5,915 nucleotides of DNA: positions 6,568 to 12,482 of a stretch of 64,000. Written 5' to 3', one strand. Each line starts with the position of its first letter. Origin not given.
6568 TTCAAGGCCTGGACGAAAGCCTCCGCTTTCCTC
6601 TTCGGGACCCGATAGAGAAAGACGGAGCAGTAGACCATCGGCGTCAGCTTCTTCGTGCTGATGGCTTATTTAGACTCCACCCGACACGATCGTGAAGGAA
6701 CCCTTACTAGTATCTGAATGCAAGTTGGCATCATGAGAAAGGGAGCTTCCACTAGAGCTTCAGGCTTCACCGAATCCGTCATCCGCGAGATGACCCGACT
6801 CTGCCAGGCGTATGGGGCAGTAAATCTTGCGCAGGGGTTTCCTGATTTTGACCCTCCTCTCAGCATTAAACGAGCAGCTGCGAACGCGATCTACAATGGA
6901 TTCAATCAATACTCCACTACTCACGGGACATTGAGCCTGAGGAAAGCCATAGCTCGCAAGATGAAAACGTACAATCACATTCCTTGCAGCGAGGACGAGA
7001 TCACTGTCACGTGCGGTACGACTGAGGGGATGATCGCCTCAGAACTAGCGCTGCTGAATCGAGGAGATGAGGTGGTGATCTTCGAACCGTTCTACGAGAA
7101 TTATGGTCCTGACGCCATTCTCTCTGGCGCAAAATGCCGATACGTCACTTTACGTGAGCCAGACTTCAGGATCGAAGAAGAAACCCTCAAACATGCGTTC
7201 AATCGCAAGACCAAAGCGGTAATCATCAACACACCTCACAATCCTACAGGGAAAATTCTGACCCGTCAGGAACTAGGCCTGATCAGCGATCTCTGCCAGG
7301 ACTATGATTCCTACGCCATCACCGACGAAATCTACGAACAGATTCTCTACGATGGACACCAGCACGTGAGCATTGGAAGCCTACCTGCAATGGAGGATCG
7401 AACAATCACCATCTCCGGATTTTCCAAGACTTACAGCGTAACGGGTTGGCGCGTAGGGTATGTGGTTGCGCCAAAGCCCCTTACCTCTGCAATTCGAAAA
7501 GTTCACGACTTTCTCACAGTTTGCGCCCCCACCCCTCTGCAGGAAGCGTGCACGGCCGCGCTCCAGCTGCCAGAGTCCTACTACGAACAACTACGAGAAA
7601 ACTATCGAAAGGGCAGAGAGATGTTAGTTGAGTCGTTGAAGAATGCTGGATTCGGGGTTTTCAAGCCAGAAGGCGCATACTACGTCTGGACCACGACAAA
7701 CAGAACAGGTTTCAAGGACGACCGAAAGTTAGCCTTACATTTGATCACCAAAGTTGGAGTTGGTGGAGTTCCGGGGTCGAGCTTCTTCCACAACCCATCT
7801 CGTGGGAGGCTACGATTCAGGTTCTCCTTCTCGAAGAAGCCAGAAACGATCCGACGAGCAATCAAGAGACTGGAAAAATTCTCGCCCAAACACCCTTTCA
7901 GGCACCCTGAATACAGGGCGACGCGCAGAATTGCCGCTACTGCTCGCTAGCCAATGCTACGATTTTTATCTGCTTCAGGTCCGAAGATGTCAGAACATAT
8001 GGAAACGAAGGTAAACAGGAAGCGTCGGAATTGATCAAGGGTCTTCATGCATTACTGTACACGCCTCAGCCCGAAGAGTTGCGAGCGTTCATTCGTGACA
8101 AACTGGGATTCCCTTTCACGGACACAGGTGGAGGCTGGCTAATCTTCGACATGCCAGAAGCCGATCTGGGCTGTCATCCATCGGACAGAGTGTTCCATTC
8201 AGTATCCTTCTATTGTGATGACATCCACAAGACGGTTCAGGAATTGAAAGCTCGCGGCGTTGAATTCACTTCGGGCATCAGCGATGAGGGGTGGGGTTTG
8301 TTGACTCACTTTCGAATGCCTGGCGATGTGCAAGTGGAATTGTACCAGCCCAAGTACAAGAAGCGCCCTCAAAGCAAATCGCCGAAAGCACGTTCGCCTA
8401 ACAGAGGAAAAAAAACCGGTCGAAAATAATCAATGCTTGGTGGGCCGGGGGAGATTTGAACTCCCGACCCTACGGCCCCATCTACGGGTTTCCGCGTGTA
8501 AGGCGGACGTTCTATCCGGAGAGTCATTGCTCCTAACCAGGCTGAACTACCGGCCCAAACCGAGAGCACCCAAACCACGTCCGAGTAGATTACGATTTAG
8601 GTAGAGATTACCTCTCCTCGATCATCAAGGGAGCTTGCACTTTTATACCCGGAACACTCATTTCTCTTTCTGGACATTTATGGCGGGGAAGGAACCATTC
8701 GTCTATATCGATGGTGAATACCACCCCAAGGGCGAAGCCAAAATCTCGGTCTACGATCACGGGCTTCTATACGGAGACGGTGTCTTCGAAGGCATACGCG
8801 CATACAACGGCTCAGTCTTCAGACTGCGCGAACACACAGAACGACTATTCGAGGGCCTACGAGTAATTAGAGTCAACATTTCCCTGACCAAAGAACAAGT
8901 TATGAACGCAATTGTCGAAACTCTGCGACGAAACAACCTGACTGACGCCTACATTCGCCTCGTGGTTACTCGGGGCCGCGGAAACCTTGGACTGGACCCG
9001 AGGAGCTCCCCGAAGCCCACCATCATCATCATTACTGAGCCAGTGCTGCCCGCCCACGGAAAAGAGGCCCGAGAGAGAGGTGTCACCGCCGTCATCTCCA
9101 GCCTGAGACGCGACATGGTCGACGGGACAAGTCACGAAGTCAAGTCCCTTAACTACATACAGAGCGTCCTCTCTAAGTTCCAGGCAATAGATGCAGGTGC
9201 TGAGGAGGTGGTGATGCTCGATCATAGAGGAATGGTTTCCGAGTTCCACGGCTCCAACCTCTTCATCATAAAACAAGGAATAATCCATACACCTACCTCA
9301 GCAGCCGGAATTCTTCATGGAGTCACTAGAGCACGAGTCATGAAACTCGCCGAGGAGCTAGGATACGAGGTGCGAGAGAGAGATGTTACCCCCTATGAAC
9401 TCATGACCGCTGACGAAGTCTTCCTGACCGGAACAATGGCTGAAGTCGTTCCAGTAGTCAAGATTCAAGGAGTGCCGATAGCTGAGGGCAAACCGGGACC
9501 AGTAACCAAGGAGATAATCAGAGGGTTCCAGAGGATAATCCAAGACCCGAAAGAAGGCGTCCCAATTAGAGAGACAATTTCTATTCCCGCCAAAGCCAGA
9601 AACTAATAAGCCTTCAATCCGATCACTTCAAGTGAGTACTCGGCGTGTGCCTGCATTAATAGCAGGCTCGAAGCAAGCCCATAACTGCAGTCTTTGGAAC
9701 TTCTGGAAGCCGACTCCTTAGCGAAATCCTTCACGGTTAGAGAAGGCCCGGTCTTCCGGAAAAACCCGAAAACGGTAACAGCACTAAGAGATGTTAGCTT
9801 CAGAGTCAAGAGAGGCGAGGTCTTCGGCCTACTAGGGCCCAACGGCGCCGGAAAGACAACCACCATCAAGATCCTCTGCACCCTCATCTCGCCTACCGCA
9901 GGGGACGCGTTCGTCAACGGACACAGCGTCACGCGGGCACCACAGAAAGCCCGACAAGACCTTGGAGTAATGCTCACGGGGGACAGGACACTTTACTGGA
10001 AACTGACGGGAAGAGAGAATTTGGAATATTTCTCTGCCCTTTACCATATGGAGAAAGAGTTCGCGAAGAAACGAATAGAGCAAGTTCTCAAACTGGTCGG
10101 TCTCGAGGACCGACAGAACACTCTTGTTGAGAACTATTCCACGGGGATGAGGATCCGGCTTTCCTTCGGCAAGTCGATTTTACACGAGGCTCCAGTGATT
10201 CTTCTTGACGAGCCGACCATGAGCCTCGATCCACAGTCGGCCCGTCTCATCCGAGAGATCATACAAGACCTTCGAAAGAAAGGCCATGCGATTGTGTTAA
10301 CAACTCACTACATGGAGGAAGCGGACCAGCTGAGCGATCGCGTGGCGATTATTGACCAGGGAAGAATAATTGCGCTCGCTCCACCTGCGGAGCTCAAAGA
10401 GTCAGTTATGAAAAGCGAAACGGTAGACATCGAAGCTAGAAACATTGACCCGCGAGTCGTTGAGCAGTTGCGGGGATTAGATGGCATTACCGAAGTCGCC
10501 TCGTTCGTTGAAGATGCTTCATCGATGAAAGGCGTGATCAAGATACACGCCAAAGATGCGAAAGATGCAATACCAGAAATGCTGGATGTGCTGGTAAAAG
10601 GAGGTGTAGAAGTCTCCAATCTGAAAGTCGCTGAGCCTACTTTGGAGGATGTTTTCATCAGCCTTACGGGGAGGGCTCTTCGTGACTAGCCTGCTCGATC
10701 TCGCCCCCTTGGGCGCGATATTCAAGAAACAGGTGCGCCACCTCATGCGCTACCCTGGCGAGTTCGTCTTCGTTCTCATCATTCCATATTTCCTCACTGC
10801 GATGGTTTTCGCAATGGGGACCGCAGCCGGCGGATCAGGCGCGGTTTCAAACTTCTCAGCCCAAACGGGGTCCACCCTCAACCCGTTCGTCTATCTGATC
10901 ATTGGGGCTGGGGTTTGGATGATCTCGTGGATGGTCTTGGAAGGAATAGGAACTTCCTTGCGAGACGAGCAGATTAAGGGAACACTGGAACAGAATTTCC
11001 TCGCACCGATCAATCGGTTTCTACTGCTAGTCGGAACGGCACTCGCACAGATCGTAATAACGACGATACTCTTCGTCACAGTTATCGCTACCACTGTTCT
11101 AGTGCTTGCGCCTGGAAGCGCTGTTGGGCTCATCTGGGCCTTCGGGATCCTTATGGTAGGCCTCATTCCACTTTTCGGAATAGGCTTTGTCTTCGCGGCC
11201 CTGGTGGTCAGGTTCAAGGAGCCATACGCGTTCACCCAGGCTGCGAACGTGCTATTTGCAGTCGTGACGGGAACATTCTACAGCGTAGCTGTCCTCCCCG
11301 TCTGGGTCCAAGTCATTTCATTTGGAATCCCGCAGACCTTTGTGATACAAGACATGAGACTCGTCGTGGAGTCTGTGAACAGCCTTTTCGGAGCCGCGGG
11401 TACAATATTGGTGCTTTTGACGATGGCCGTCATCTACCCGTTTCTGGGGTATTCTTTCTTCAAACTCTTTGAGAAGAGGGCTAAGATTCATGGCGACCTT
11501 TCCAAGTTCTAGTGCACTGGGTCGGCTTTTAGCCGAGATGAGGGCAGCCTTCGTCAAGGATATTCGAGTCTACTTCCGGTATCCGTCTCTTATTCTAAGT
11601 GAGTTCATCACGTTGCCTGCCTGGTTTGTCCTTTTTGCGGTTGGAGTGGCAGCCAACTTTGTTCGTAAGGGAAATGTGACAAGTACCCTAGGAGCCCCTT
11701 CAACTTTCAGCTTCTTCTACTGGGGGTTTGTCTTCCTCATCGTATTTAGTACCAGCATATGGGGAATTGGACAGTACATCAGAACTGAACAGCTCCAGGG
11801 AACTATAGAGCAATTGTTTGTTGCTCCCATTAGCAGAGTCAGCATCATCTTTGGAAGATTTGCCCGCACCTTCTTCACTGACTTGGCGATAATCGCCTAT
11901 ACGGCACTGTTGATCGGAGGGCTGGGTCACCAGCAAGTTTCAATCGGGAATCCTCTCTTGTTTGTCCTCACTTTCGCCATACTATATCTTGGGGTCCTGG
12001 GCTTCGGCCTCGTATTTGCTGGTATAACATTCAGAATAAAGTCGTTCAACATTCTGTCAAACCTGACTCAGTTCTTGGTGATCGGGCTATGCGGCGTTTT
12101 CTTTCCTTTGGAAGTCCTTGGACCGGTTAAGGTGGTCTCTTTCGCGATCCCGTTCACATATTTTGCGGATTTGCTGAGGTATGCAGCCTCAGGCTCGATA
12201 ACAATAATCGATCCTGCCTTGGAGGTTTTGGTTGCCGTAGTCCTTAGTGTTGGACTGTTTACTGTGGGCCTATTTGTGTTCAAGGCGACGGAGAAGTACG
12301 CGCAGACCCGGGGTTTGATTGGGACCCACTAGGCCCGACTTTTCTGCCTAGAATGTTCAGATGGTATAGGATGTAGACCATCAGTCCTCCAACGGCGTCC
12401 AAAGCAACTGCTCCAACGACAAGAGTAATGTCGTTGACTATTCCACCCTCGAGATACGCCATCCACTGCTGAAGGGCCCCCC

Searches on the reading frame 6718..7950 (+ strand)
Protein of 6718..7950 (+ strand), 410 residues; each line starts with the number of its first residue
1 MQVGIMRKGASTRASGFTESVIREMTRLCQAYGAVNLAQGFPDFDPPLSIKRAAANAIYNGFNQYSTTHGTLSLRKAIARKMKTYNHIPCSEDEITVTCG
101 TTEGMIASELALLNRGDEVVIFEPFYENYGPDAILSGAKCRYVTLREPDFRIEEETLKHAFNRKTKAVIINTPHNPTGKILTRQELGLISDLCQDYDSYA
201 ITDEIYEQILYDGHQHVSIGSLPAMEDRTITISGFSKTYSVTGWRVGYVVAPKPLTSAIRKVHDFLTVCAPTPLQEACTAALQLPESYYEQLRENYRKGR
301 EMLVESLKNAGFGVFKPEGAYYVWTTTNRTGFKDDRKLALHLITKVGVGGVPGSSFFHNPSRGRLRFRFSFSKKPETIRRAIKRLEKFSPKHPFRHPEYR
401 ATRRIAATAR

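Call 46: search_protein_families(library=pfam, proteins=[window:6718-7950:+], max_evalue=0.00001)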
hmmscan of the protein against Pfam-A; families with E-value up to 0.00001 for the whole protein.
window:6718-7950:+ (410 aa): 1 family
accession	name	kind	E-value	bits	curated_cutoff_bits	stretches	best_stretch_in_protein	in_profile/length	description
PF00155.27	Aminotran_1_2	-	3.6e-68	230.8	19.7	1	35-385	4-361/361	Aminotransferase class I and II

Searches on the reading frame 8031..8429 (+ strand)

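Call 46: search_protein_families(library=pfam, proteins=[window:8031-8429:+], max_evalue=0.00001)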
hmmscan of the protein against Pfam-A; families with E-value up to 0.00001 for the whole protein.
window:8031-8429:+ (132 aa): 1 family
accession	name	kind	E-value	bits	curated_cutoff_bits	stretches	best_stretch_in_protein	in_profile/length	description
PF00903.31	Glyoxalase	-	2.3e-09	38.1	20.6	1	6-103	4-120/121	Glyoxalase/Bleomycin resistance protein/Dioxygenase superfamily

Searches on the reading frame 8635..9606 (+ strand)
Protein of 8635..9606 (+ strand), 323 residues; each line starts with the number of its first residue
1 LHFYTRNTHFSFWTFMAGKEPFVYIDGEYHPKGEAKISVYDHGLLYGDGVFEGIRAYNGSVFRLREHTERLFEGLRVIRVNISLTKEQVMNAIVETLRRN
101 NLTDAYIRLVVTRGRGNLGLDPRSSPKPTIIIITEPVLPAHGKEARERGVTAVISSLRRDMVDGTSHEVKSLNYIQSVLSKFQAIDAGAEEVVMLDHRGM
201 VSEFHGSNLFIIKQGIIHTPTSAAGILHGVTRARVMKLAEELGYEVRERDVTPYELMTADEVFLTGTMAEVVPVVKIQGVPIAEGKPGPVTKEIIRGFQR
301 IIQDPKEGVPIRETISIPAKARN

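Call 46: search_protein_families(library=pfam, proteins=[window:8635-9606:+], max_evalue=0.00001)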
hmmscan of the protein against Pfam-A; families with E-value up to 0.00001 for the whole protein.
window:8635-9606:+ (323 aa): 1 family
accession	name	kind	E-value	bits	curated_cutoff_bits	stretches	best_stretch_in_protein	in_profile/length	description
PF01063.24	Aminotran_4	-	4.7e-59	200.4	28.5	1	49-277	1-223/223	Amino-transferase class IV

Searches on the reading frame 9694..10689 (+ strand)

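Call 46: search_protein_families(library=pfam, proteins=[window:9694-10689:+], max_evalue=0.00001)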
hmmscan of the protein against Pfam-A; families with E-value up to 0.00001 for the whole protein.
window:9694-10689:+ (331 aa): 3 families
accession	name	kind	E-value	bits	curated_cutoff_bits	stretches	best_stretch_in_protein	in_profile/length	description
PF00005.33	ABC_tran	-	8.5e-28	98.1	25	1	31-175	1-136/137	ABC transporter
PF13304.12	AAA_21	-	4.3e-14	53.7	27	1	131-205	221-298/304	AAA domain, putative AbiEii toxin, Type IV TA system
PF13732.12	DrrA1-3_C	-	1.3e-08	35.9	27.4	1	231-324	3-80/81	ATP-binding protein DrrA1-3-like, C-terminal domain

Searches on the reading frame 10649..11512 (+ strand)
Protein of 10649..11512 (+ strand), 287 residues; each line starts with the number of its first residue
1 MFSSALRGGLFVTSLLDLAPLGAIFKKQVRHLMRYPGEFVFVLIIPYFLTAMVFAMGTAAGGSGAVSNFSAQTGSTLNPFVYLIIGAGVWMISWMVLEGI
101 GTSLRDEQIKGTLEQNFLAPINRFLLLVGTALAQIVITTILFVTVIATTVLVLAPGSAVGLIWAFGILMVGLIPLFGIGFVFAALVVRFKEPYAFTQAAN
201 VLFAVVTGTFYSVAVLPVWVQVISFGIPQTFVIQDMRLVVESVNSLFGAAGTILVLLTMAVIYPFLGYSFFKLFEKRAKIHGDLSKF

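Call 47: search_protein_families(library=pfam, proteins=[window:10649-11512:+], max_evalue=0.00001)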
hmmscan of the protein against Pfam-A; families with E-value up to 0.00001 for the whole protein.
window:10649-11512:+ (287 aa): 1 family
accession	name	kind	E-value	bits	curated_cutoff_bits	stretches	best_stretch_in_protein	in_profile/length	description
PF01061.29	ABC2_membrane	-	2.2e-07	31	26.9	1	22-236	4-206/211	ABC-2 type transporter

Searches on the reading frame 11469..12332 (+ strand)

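Call 47: search_protein_families(library=pfam, proteins=[window:11469-12332:+], max_evalue=0.00001)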
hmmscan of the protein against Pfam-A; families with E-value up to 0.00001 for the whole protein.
window:11469-12332:+ (287 aa): 2 families
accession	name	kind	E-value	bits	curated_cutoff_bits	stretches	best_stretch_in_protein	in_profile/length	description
PF01061.29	ABC2_membrane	-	2.1e-11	44.2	26.9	1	25-239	4-209/211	ABC-2 type transporter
PF12698.13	ABC2_membrane_3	-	9.4e-11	41.8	31.6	1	78-268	159-346/347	ABC-2 family transporter protein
